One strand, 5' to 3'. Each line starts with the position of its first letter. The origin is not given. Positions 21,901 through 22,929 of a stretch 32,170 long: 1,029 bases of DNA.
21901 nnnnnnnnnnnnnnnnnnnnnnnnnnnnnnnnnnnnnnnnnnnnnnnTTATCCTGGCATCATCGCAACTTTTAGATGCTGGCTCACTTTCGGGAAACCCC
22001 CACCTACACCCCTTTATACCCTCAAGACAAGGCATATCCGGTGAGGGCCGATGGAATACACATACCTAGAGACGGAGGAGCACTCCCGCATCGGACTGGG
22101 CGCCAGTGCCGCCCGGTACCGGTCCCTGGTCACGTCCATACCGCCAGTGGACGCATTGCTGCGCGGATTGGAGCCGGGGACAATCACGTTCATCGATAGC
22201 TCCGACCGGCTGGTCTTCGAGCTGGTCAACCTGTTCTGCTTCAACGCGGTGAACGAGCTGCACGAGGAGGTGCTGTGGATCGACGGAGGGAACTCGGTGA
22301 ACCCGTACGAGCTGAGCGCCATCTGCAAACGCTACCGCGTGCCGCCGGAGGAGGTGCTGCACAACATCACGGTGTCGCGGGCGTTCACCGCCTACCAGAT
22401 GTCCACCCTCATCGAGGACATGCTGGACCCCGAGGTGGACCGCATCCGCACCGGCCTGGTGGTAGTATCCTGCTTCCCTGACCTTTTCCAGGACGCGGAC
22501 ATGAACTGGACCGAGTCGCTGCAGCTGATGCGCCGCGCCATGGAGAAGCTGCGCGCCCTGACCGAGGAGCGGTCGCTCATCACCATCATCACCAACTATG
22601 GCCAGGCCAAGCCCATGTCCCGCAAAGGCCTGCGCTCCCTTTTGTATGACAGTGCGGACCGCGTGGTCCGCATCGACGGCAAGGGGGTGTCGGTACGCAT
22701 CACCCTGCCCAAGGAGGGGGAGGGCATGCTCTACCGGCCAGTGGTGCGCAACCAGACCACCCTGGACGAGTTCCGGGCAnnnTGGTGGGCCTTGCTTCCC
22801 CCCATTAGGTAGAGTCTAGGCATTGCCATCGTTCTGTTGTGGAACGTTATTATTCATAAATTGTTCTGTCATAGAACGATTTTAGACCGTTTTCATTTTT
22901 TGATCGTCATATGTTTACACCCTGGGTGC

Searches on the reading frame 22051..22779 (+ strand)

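Call 9: search_protein_families(library=pfam, proteins=[window:22051-22779:+], max_evalue=0.01)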
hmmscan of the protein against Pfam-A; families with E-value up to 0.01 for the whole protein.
window:22051-22779:+ (243 aa): 1 family
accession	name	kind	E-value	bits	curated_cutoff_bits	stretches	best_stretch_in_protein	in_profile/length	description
PF08423.17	Rad51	-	2.2e-09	37.4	22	1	73-189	62-180/244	Rad51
